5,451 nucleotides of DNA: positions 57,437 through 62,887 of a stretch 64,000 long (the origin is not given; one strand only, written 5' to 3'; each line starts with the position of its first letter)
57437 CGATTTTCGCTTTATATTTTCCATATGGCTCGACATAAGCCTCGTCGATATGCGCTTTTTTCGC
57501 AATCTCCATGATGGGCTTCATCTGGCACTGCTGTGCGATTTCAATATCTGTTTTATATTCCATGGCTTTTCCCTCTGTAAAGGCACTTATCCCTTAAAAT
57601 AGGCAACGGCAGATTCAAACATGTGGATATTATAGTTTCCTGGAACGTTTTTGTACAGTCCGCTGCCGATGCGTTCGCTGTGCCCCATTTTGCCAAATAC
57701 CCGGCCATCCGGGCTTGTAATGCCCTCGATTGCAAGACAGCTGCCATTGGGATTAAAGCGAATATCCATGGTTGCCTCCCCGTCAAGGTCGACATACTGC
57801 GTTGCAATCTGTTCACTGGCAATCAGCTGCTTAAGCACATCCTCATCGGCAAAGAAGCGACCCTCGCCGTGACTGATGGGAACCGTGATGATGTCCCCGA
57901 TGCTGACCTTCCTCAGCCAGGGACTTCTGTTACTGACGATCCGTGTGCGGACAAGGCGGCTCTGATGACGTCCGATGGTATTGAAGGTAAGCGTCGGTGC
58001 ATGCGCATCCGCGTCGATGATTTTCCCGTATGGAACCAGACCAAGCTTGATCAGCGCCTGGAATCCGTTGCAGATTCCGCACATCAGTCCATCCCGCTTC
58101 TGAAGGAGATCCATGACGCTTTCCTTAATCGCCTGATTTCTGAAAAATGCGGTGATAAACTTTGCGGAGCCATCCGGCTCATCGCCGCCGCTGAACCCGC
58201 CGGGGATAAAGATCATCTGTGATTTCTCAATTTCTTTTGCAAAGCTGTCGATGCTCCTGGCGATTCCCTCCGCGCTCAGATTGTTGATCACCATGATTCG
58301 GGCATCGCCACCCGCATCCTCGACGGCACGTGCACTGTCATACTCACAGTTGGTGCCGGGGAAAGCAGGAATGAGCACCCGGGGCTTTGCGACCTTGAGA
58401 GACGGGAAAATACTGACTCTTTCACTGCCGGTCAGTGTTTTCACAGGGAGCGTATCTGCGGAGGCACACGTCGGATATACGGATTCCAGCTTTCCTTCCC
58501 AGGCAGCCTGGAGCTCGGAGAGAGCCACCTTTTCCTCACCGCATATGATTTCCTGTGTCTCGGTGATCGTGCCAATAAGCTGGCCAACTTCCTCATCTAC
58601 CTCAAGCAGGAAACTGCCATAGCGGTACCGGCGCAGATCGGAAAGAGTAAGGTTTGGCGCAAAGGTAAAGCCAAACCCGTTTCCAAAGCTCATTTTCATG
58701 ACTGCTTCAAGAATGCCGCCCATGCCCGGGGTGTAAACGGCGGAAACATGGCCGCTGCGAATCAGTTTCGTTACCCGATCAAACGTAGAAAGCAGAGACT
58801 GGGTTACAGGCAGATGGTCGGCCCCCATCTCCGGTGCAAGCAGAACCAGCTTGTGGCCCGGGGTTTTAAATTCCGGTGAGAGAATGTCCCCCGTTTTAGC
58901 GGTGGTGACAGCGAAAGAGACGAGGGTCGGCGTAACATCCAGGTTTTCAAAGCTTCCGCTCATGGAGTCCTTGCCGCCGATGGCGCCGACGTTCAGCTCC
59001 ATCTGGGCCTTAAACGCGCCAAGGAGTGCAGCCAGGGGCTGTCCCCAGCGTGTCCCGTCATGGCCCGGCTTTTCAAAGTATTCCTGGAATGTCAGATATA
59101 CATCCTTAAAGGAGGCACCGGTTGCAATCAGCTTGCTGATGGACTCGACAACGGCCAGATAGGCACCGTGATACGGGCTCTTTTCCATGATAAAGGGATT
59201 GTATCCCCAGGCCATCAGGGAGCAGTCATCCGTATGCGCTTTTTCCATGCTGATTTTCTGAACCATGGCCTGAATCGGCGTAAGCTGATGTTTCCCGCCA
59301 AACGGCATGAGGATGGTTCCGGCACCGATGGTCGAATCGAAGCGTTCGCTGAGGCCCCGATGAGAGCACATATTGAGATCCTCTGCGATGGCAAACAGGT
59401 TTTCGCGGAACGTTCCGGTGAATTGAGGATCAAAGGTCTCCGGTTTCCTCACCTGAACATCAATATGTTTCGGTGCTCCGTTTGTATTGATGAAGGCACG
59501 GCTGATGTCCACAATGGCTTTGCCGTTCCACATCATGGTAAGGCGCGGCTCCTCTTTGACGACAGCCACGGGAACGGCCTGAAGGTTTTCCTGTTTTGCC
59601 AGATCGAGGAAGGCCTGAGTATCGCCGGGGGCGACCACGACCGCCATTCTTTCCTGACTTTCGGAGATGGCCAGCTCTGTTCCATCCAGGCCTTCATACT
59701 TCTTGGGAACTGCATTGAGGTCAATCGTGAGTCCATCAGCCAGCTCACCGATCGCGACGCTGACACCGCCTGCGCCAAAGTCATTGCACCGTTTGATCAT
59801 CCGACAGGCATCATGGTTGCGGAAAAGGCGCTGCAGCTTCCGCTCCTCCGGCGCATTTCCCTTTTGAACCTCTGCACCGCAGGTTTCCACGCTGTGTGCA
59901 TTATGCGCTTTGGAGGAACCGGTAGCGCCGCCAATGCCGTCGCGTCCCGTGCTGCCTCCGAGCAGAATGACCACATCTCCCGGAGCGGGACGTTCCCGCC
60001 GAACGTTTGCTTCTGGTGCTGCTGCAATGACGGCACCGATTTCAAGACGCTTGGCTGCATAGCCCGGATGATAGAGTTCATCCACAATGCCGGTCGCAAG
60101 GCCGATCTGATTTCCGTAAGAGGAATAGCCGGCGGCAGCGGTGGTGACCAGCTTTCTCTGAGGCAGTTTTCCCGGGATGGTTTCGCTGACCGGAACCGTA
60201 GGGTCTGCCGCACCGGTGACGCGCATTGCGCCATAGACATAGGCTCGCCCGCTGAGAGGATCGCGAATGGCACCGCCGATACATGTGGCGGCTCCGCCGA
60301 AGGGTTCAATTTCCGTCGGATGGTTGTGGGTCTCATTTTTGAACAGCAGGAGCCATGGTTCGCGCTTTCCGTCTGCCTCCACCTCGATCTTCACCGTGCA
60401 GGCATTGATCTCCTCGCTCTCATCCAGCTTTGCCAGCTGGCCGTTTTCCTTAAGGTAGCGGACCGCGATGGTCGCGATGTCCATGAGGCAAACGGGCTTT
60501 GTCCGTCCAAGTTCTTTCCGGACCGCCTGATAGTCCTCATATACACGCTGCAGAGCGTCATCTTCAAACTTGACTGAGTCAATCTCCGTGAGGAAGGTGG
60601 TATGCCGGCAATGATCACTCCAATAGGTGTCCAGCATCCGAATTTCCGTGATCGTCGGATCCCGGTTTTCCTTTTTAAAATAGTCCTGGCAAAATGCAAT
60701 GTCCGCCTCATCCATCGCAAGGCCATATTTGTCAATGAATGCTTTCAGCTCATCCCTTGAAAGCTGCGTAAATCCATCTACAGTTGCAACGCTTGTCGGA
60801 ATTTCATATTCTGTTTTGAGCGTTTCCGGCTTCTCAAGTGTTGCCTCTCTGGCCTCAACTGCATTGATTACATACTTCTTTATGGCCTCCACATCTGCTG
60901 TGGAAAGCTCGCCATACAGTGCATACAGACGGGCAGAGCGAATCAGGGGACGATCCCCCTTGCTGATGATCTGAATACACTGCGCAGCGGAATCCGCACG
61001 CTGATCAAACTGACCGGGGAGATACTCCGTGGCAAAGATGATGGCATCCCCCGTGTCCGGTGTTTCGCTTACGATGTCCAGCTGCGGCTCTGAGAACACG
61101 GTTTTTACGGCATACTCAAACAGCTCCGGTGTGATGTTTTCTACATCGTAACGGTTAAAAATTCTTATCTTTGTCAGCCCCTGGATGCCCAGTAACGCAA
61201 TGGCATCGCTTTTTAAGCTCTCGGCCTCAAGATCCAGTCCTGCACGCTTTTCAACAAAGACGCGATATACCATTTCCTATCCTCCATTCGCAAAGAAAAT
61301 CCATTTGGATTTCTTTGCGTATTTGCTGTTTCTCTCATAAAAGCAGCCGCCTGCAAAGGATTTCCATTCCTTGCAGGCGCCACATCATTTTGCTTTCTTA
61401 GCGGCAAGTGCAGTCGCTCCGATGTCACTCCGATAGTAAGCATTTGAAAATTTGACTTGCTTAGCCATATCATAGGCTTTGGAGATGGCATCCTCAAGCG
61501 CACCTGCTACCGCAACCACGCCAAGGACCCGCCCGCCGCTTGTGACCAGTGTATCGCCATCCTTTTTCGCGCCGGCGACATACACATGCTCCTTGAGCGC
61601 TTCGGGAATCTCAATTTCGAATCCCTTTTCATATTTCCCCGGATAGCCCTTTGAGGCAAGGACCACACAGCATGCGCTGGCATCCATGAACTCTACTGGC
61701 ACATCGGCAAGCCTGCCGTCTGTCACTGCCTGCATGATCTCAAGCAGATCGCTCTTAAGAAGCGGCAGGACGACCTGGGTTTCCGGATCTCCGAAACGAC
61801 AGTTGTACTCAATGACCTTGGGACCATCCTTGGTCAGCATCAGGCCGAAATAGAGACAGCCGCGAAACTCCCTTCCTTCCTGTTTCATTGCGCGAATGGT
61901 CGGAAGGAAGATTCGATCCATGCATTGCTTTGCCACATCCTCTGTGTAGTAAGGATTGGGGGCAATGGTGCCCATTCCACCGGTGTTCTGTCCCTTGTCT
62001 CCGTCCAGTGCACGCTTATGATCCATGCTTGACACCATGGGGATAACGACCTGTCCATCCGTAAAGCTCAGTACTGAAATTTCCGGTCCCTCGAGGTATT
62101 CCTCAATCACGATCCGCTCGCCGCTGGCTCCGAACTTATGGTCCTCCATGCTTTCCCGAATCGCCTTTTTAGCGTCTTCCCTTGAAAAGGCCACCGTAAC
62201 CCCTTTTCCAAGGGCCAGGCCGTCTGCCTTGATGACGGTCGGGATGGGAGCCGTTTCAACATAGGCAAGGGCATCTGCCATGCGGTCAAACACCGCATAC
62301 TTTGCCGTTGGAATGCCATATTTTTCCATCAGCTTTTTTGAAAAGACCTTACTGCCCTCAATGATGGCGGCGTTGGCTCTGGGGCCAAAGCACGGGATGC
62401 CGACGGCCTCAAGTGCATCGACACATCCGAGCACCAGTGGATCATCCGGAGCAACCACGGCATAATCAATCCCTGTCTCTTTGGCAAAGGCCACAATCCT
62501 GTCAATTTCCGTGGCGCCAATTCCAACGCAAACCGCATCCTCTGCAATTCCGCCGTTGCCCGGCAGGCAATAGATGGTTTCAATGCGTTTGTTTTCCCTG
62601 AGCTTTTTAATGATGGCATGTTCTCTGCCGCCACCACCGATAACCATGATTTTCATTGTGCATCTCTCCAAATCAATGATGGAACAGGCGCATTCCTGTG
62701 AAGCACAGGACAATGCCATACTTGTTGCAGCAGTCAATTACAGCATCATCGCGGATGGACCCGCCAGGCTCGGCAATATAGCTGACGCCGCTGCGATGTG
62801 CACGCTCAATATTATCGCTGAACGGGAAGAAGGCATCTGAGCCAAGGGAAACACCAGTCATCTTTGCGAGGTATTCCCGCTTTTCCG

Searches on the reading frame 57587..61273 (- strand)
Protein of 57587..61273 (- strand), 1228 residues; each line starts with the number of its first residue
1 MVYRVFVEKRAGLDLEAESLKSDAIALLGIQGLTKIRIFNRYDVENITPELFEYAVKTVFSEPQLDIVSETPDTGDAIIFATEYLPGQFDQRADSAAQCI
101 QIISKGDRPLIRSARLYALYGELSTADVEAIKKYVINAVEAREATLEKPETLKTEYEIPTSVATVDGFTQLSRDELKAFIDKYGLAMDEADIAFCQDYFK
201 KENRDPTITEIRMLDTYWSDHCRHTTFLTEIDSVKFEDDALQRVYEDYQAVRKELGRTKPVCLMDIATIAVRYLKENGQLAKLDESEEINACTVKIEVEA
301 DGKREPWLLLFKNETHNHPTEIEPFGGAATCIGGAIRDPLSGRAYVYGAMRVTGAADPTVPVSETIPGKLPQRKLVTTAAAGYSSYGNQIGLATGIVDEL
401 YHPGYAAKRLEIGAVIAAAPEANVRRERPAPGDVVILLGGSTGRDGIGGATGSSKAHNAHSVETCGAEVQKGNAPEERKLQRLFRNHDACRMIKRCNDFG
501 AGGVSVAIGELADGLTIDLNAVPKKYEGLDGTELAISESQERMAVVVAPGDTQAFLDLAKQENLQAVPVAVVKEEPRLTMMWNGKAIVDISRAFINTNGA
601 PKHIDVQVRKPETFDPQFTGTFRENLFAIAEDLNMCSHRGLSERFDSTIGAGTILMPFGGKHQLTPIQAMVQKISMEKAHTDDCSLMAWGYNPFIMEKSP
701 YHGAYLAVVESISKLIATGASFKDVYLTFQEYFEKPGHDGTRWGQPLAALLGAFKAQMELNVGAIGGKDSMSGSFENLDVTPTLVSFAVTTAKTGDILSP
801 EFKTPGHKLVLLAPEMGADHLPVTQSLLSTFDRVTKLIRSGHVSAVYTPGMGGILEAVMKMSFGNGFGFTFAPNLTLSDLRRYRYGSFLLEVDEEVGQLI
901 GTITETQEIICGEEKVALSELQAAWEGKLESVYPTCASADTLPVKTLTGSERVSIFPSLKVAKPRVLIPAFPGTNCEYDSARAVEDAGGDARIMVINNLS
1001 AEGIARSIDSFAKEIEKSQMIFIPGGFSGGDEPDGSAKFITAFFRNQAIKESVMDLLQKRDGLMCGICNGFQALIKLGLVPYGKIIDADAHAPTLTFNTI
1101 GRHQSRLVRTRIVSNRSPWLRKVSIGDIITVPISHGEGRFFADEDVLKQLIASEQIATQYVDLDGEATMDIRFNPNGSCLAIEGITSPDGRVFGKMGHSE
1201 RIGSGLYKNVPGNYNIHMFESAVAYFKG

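Call 47: search_protein_families(library=pfam, proteins=[window:57587-61273:-])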
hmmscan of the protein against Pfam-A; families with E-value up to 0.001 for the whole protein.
window:57587-61273:- (1228 aa): 4 families
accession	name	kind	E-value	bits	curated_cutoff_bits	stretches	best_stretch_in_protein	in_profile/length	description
PF13507.12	GATase_5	-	1.2e-82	277.3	27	1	963-1226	1-260/260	CobB/CobQ-like glutamine amidotransferase domain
PF02769.27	AIRS_C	-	1.8e-29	103.4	23.1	1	431-582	2-155/156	AIR synthase related protein, C-terminal domain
PF18072.6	FGAR-AT_linker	-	2.4e-11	44.4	26.6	1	181-224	6-49/50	Formylglycinamide ribonucleotide amidotransferase linker domain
PF00586.29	AIRS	-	1.2e-05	26.1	24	0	698-777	30-97/112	AIR synthase related protein, N-terminal domain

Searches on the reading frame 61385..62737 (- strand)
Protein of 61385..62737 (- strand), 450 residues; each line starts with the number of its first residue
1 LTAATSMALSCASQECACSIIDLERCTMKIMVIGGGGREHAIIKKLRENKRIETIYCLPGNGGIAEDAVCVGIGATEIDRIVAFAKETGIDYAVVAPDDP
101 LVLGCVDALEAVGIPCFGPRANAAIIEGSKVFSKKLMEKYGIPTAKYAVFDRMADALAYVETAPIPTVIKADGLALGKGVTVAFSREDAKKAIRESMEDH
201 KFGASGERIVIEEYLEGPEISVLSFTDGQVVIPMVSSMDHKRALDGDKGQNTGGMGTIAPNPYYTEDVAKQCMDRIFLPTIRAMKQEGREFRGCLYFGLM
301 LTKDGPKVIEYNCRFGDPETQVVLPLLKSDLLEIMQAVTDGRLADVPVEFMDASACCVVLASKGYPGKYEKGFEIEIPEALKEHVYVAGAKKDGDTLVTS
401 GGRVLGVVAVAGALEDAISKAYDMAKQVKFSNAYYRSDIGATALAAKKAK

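Call 47: search_protein_families(library=pfam, proteins=[window:61385-62737:-])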
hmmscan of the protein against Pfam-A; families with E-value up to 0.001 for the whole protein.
window:61385-62737:- (450 aa): 6 families
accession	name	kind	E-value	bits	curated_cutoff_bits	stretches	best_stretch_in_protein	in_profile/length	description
PF01071.24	GARS_A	-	7.2e-77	258.1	27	1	128-320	1-194/194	Phosphoribosylglycinamide synthetase, ATP-grasp (A) domain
PF02844.21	GARS_N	-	1.2e-34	119.4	29.5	1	28-127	1-100/100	Phosphoribosylglycinamide synthetase, N domain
PF02843.22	GARS_C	-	6.2e-29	100.6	34.8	1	355-441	1-91/92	Phosphoribosylglycinamide synthetase, C domain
PF02786.22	CPSase_L_D2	-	4.6e-08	33.3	19.8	1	130-314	2-179/211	Carbamoyl-phosphate synthase L chain, ATP binding domain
PF02222.28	ATP-grasp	-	7.5e-06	26.2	27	1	136-224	2-86/179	ATP-grasp domain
PF13535.11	ATP-grasp_4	-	6.6e-05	23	27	1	164-236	2-84/160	ATP-grasp domain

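Call 102: find_encoding_contigs(protein=window:61385-62737:-, flank=10000, max_places=3)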
Protein window:61385-62737:- (450 aa): no gene with exactly this product is on record in the collection.
